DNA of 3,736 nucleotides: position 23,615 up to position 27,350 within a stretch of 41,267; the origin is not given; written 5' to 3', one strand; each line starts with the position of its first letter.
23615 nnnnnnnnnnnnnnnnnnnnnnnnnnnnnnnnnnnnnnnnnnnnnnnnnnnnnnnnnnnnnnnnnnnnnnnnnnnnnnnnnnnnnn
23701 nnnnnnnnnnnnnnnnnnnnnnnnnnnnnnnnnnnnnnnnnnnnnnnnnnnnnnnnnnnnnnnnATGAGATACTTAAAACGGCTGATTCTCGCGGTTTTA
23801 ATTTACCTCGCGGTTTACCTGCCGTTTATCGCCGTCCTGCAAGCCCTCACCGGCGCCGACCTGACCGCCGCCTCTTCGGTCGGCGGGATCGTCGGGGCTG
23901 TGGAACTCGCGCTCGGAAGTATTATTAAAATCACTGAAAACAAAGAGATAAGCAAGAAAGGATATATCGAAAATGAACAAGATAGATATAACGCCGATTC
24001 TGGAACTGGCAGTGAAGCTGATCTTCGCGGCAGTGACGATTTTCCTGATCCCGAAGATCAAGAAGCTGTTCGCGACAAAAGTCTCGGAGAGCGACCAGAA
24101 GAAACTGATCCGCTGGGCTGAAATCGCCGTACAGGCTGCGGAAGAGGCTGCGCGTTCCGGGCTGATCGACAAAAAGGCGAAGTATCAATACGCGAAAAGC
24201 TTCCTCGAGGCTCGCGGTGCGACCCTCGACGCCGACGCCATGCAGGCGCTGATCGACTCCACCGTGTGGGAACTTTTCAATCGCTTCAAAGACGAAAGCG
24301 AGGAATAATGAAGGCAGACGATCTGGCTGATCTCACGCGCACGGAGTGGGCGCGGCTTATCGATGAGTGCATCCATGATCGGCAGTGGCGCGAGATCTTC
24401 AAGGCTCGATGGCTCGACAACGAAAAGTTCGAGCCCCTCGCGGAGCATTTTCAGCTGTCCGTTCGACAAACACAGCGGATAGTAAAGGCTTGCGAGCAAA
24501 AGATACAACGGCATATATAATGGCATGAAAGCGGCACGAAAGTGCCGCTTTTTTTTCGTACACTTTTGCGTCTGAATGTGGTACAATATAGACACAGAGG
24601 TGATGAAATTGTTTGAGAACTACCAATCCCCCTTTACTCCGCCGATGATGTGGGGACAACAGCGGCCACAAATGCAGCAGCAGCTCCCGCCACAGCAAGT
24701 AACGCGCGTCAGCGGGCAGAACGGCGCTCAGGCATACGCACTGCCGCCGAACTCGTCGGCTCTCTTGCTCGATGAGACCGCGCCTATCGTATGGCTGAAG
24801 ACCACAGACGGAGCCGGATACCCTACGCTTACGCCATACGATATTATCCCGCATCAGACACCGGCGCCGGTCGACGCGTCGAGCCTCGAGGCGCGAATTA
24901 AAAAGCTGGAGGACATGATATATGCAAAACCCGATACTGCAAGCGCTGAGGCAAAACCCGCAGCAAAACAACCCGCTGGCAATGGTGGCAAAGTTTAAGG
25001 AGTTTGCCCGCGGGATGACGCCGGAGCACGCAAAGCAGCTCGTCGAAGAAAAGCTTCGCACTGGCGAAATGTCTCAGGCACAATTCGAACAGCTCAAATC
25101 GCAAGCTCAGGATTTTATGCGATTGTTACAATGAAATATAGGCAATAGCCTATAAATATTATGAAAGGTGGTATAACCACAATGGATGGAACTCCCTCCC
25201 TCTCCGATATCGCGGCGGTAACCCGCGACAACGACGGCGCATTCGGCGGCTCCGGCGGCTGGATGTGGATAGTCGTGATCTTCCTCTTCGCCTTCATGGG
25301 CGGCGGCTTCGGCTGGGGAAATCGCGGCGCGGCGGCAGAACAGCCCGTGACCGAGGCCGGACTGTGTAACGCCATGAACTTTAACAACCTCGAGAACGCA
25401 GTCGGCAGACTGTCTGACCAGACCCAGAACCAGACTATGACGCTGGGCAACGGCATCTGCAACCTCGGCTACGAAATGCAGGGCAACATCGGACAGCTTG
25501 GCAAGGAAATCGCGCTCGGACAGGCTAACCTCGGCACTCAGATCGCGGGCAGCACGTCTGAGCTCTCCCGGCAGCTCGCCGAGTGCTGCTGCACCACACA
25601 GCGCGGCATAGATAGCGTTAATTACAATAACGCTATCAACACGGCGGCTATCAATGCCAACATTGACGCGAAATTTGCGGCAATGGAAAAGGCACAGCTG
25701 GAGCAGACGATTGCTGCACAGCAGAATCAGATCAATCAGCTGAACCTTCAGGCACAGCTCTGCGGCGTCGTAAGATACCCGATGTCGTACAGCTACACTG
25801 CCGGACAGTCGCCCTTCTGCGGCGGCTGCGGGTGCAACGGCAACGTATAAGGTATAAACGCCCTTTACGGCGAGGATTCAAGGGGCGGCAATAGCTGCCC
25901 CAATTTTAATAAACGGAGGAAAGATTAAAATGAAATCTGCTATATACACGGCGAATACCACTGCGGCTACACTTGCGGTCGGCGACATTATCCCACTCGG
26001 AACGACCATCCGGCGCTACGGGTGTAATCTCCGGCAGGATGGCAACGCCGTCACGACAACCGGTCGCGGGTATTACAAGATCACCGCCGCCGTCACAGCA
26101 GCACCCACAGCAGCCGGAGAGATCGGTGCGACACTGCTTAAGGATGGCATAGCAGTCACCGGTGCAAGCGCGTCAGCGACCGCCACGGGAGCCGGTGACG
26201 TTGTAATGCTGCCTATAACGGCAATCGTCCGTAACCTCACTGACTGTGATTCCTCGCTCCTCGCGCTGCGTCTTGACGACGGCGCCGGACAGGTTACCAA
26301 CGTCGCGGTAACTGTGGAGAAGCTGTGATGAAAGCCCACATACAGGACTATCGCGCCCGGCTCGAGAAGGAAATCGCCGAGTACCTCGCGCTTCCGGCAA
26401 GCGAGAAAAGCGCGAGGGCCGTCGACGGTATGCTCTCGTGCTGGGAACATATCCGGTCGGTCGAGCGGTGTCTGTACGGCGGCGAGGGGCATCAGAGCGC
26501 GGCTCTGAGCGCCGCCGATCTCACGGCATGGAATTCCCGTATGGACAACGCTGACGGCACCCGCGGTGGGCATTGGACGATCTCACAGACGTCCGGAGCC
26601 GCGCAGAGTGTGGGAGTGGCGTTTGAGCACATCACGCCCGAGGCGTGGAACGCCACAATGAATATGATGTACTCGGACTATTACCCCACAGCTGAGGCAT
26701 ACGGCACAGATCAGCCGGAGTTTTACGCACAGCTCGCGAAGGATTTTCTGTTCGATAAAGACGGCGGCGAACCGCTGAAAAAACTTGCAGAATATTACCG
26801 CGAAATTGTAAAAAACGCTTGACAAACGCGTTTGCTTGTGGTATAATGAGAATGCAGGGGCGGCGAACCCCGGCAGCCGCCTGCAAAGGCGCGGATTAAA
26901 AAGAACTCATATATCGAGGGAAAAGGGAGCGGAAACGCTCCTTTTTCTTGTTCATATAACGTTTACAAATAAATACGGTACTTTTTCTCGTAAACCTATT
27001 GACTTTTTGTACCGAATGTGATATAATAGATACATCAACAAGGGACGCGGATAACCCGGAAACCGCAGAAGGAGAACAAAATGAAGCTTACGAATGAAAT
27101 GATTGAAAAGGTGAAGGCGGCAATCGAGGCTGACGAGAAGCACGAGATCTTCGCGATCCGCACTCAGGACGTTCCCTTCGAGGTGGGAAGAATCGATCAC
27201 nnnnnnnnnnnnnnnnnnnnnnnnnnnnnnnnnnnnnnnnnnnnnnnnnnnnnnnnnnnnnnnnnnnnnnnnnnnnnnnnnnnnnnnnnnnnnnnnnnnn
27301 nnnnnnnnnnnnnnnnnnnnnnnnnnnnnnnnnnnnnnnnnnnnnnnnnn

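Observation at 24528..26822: Separately promoted five-gene operon after the lysis genes, encoding unassignable secreted/membrane-type proteins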

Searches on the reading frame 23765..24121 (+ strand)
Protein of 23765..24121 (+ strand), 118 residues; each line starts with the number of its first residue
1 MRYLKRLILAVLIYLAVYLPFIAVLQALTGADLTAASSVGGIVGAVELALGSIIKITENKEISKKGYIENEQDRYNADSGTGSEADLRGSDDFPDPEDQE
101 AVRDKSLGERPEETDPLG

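Call 107: search_protein_families(library=pfam, proteins=[window:23765-24121:+], max_evalue=0.1)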
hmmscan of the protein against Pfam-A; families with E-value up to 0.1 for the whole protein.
window:23765-24121:+ (118 aa): 1 family
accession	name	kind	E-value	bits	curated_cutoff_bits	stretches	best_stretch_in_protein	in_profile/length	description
PF11298.13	DUF3099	-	0.08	13.5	23.2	0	8-27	45-64/72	Protein of unknown function (DUF3099)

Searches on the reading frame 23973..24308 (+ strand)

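Call 107: search_protein_families(library=pfam, proteins=[window:23973-24308:+], max_evalue=0.1)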
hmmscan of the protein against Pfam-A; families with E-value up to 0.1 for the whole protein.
window:23973-24308:+ (111 aa): 2 families
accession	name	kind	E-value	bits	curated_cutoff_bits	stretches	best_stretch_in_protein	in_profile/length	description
PF09682.15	Phage_holin_6_1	-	1.3e-06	29.1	24.9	1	13-99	8-97/101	Bacteriophage holin of superfamily 6 (Holin_LLH)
PF06067.16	DUF932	-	0.008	16.4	23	1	28-107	135-204/227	Domain of unknown function (DUF932)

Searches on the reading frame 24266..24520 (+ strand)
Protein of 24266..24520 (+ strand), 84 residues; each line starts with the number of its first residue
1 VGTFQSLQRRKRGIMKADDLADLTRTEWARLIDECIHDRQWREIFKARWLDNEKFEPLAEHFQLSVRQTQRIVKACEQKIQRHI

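Call 3: search_protein_families(library=pfam, proteins=[window:24266-24520:+], max_evalue=1)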
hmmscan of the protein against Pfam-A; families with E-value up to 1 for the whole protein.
window:24266-24520:+ (84 aa): 2 families
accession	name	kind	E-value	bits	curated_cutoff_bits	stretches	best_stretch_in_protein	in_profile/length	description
PF08765.17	Mor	-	0.016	15.6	24.9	1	42-82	66-101/107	Mor transcription activator family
PF20121.4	DUF6511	-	0.065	14.1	28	1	18-36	30-48/69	Family of unknown function (DUF6511)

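Call 4: search_protein_families(library=phrogs, proteins=[window:24266-24520:+], max_evalue=1)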
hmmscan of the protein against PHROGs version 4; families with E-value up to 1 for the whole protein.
window:24266-24520:+ (84 aa): 1 family
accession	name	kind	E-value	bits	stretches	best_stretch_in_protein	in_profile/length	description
phrog_1405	-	unknown function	0.088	13.9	1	39-79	21-61/86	-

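Call 9: search_protein_families(library=ncbifam, proteins=[window:24266-24520:+], max_evalue=1)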
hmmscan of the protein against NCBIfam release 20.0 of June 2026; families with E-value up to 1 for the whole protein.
window:24266-24520:+ (84 aa): 5 families
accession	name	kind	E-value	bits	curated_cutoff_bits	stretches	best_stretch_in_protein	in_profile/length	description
TIGR02937.1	sigma70-ECF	superfamily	0.00028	20.6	42.9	1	25-83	104-164/165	sigma-70 family RNA polymerase sigma factor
NF005143.0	PRK06596.1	subfamily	0.0098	15.4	241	1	36-83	231-280/285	RNA polymerase factor sigma-32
TIGR02989.1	Sig-70_gvs1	subfamily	0.016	15.2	124.55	1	26-79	98-153/158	RNA polymerase sigma-70 factor, Rhodopirellula/Verrucomicrobium family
TIGR02392.1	rpoH_proteo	equivalog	0.039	13.6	323.1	1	38-83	220-267/270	RNA polymerase sigma factor RpoH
NF049950.1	IsopEpoxGlthnTfaseIsoI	equivalog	0.058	13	300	1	25-72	94-138/238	iIsoprene-epoxide--glutathione S-transferase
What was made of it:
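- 24266..24520 (+): Context only, not part of the cassette. An 84-aa sigma-70 region-4-like HTH protein, the last gene of the late operon. Call 9: TIGR02937 E 2.8e-4, sub-threshold.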

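Call 10: search_protein_families(library=padloc, proteins=[window:24266-24520:+], max_evalue=1)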
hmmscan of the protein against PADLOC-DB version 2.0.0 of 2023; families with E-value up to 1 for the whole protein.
window:24266-24520:+ (84 aa): 0 families

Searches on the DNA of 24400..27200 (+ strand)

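Call 67: search_rna_families(source=window, start=24400, end=27200, threshold=evalue, max_evalue=1)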
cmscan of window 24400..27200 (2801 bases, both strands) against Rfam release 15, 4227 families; matches with E-value up to 1: 1.
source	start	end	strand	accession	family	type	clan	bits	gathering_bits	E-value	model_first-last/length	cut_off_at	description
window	26808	26884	-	RF01394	isrK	Gene; sRNA;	-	21.8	50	0.08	1-77/77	no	isrK Hfq binding RNA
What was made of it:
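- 26819..26912 (+): Cassette-specific 3' end. It holds a perfect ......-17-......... promoter that overlaps the O5 stop codon, followed by a GC-rich 5' hairpin. This is a candidate small-RNA start. Call 67: no Rfam family.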

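Call 76: search_dna_similar(query=L003:3400-10400:+, collection=phages, mode=near, max_rows=30)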
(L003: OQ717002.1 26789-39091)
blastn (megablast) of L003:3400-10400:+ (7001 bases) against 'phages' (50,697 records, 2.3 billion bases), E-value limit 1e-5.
Records with a match: 15; places in all: 17; records where one place covers at least 80% of the query: 5.
Best place of each record, by identity: >=99% 1; 95-99% 10; 90-95% 4.
By first word of the organism name: Clostridium 15.
By host as written in the record: Clostridium perfringens 12; Clostridium perfringens 012 1; Clostridium perfringens 2589 1; Clostridium perfringens JCM 1290 1.
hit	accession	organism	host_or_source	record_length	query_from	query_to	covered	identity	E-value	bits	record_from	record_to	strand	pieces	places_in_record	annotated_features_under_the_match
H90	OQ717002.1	Clostridium phage vB_CpeS-17DYC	Clostridium perfringens 012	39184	1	7001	100%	100.0%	0e+0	12929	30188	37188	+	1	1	antirepressor protein | hypothetical protein (x15) | putative recombination protein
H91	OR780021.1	Clostridium phage XP41-N3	Clostridium perfringens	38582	1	7001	90%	92.9%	0e+0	9102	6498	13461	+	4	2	antirepressor protein | hypothetical protein (x13) | Erf-like ssDNA annealing protein | Mu Gam-like end protection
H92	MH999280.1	Clostridium phage CPD1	Clostridium perfringens 2589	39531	1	7001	86%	93.8%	0e+0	9060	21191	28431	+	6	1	DNA binding protein | hypothetical protein (x15) | recombinase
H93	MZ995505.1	Clostridium phage vB_CpeP_PMQ04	Clostridium perfringens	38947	1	7001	84%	94.6%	0e+0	9034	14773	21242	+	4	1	DNA binding protein | hypothetical protein (x14)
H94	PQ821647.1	Clostridium phage HMD-PC1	Clostridium perfringens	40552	1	7001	81%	95.5%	0e+0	9137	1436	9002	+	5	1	anti-repressor | hypothetical protein (x14) | site-specific DNA-methyltransferase | recombinase | Gam-like end protection protein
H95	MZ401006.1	Clostridium phage CPQ4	Clostridium perfringens JCM 1290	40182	1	4878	52%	93.4%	0e+0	5364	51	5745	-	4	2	hypothetical protein (x12) | DNA binding protein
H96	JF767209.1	Clostridium phage phiCP34O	Clostridium perfringens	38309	1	7001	50%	96.9%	0e+0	5841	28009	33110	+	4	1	uncharacterized phage-encoded protein | ERF superfamily protein | hypothetical protein (x9)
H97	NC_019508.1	Clostridium phage phiCP34O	Clostridium perfringens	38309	1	7001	50%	96.9%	0e+0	5841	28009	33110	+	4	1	anti-repressor | Erf-like ssDNA annealing protein | hypothetical protein (x9)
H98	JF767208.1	Clostridium phage phiCP13O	Clostridium perfringens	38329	1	7001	50%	96.6%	0e+0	5774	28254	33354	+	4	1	uncharacterized phage-encoded protein | hypothetical protein (x9) | ERF superfamily protein (x2)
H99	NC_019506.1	Clostridium phage phiCP13O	Clostridium perfringens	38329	1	7001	50%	96.6%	0e+0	5774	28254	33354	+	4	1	anti-repressor | hypothetical protein (x9) | Erf-like ssDNA annealing protein (x2)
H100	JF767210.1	Clostridium phage phiCP9O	Clostridium perfringens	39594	412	7001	49%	96.0%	0e+0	5520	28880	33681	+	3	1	uncharacterized phage-encoded protein | ERF superfamily protein | hypothetical protein (x8)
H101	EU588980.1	Clostridium phage phiCP39-O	Clostridium perfringens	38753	412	7001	49%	96.0%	0e+0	5514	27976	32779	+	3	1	antirepressor | hypothetical protein (x9) | Gp157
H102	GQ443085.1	Clostridium phage phiCP26F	Clostridium perfringens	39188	412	7001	49%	96.0%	0e+0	5514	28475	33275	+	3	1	phi26F_gp35: hypothetical protein | phi26F_gp40: ERF superfamily protein | phi26F_gp37: hypothetical protein | phi26F_gp34: hypothetical protein | phi26F_gp36: hypothetical protein | and 5 other names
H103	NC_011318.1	Clostridium phage phiCP39-O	Clostridium perfringens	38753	412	7001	49%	96.0%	0e+0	5514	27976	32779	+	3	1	anti-repressor | Erf-like ssDNA annealing protein | hypothetical protein (x8) | Mu Gam-like end protection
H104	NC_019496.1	Clostridium phage phiCP26F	Clostridium perfringens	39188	412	7001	49%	96.0%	0e+0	5514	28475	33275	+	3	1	phi26F_gp35: anti-repressor | phi26F_gp40: Erf-like ssDNA annealing protein | phi26F_gp37: hypothetical protein | phi26F_gp34: hypothetical protein | phi26F_gp36: hypothetical protein | and 5 other names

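Call 77: get_annotated_region(hit=H103, flank=500)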
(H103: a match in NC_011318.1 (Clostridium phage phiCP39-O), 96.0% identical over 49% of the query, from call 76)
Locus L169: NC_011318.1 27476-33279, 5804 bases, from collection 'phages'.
description: Clostridium phage 39-O, complete genome.
organism: Clostridium phage phiCP39-O (NCBI taxid 541865)
taxonomy: Viruses; Duplodnaviria; Heunggongvirae; Uroviricota; Caudoviricetes
host: Clostridium perfringens; source: -; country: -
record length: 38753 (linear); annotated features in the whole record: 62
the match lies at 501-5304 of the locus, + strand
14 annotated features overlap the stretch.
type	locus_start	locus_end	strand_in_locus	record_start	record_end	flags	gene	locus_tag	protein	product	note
CDS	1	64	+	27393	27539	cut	-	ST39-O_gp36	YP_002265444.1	hypothetical protein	-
CDS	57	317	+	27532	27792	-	-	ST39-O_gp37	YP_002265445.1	hypothetical protein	contains tRNA synthase region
CDS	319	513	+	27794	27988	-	-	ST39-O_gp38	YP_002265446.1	hypothetical protein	-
CDS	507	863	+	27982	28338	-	-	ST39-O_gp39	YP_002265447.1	hypothetical protein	contains antibiotic transport region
CDS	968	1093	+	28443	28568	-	-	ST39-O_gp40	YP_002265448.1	hypothetical protein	-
CDS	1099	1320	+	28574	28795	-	-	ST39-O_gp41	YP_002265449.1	hypothetical protein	contains endonuclease IV region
CDS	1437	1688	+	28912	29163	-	-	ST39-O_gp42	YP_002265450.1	hypothetical protein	-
CDS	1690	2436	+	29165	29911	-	-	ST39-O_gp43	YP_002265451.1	anti-repressor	-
CDS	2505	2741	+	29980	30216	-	-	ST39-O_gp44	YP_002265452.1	hypothetical protein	-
CDS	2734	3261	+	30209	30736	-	-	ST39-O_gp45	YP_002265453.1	hypothetical protein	contains ferritin domain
CDS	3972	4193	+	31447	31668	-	-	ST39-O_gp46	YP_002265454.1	hypothetical protein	-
CDS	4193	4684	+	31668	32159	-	-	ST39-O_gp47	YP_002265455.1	Mu Gam-like end protection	similar to siphovirus Gp157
CDS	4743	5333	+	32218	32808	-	-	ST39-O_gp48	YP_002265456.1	Erf-like ssDNA annealing protein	contains DNA binding region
CDS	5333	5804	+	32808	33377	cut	-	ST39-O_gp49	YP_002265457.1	ERCC4-type nuclease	similar to phage phi105 protein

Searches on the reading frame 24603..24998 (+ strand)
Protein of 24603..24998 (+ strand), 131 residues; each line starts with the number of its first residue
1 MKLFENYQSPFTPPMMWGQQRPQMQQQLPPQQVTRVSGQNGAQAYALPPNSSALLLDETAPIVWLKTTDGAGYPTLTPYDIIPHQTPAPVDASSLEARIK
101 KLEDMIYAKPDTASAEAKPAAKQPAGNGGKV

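Call 3: search_protein_families(library=pfam, proteins=[window:24603-24998:+], max_evalue=1)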
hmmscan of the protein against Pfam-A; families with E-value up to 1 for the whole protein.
window:24603-24998:+ (131 aa): 1 family
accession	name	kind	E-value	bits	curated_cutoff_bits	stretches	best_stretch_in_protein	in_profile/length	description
PF17318.7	DUF5361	-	0.12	12.7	26.8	1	53-71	9-27/36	Family of unknown function (DUF5361)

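Call 4: search_protein_families(library=phrogs, proteins=[window:24603-24998:+], max_evalue=1)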
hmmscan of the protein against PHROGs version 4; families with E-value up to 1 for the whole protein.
window:24603-24998:+ (131 aa): 1 family
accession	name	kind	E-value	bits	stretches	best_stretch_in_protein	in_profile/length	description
phrog_21718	-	unknown function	3.9e-09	37.7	1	20-85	43-107/159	-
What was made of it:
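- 24603..24998 (+): O1, 131 aa. It has a Gln/Pro-rich low-complexity N-terminus, a conserved core of about 50 residues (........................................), a short coil and a basic tail. Family phrog_21718. Call 4: E 3.9e-9.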

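Call 9: search_protein_families(library=ncbifam, proteins=[window:24603-24998:+], max_evalue=1)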
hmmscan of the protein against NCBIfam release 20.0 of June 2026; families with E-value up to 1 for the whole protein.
window:24603-24998:+ (131 aa): 0 families

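Call 10: search_protein_families(library=padloc, proteins=[window:24603-24998:+], max_evalue=1)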
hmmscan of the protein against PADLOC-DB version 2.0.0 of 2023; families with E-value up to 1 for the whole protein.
window:24603-24998:+ (131 aa): 0 families

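Call 30: search_solved_structures(query=A3, max_evalue=10)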
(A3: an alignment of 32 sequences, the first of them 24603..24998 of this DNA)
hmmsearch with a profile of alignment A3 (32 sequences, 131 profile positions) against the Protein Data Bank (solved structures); distinct sequences matched with E-value up to 10: 3.
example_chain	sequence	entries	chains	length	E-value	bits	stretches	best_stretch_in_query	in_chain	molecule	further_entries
4m03_A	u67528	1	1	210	3.8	10.7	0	62-89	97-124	Serine-rich adhesin for platelets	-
8glv_AV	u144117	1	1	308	4.7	10.4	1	78-125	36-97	Cilia- and flagella-associated protein 73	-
8fjg_A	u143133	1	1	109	6.2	10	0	71-109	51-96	H12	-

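Call 82: search_protein_families(library=pfam, alignment_id=A3, max_evalue=0.5)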
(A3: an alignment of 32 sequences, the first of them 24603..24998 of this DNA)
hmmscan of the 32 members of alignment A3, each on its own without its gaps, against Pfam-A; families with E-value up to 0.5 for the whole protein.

A. member 1, window:24603-24998:+ (131 aa): 1 family
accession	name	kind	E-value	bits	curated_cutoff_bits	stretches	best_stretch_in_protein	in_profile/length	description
PF17318.7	DUF5361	-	0.12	12.7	26.8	1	53-71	9-27/36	Family of unknown function (DUF5361)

B. families by the number of members that match (of 32 scanned): 20 families
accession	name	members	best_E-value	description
PF17318.7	DUF5361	3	0.013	Family of unknown function (DUF5361)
PF01519.22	DUF16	2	0.018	Protein of unknown function DUF16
PF13264.11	DUF4055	1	0.0066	Domain of unknown function (DUF4055)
PF17011.10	DUF5093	1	0.012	Domain of unknown function (DUF5093)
PF20746.2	EndoS_Ig-like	1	0.024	Endo-beta-N-acetylglucosaminidase F2, Ig-like domain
PF17601.7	DUF5497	1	0.029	Family of unknown function (DUF5497)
PF09402.16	MSC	1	0.043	Man1-Src1p-C-terminal domain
PF08656.15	DASH_Dad3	1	0.049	DASH complex subunit Dad3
PF13600.11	DUF4140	1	0.05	N-terminal domain of unknown function (DUF4140)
PF19491.4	DUF6026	1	0.062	Family of unknown function (DUF6026)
PF11594.13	Med28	1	0.068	Mediator complex subunit 28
PF02183.23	HALZ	1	0.088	Homeobox associated leucine zipper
PF02580.21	Tyr_Deacylase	1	0.11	D-Tyr-tRNA(Tyr) deacylase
PF10623.15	PilI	1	0.11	Plasmid conjugative transfer protein PilI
PF18047.6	PatG_D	1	0.12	PatG Domain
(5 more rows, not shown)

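Call 113: find_encoding_contigs(protein=window:24603-24998:+, flank=10000, max_places=10)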
Protein window:24603-24998:+ (131 aa): 2 contigs read that carry it; 2 places shown.
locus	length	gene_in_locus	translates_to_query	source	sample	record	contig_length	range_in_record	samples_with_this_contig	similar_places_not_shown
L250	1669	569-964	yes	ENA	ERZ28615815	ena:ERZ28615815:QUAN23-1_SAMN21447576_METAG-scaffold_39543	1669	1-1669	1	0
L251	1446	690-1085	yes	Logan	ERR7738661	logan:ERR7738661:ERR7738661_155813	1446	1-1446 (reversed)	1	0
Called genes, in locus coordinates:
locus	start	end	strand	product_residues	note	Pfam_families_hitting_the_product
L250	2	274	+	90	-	?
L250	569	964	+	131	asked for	-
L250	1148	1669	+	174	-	?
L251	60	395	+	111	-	-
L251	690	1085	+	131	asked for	-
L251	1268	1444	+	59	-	?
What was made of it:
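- Tried and rejected: An exact-sequence look-up of O1, to find the window's host, returned only two short contigs (call 113).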

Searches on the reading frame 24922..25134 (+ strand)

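Call 3: search_protein_families(library=pfam, proteins=[window:24922-25134:+], max_evalue=1)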
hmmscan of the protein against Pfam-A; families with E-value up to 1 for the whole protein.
window:24922-25134:+ (70 aa): 1 family
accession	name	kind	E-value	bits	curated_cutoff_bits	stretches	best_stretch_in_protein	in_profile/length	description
PF11786.13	Aft1_HRA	-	0.23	12.2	25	1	1-37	14-49/76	Aft1 HRA domain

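Call 4: search_protein_families(library=phrogs, proteins=[window:24922-25134:+], max_evalue=1)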
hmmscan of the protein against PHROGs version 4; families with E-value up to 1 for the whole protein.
window:24922-25134:+ (70 aa): 3 families
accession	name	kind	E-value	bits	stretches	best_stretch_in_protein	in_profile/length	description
phrog_22984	-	unknown function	1.6e-09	39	1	1-69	1-65/74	-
phrog_17463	-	unknown function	0.082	14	1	36-61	7-32/58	-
phrog_13159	-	unknown function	0.22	11.9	1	11-61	51-103/228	-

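Call 9: search_protein_families(library=ncbifam, proteins=[window:24922-25134:+], max_evalue=1)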
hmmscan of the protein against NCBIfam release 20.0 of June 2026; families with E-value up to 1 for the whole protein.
window:24922-25134:+ (70 aa): 0 families

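Call 10: search_protein_families(library=padloc, proteins=[window:24922-25134:+], max_evalue=1)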
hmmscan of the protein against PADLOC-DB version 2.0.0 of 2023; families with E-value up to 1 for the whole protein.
window:24922-25134:+ (70 aa): 0 families
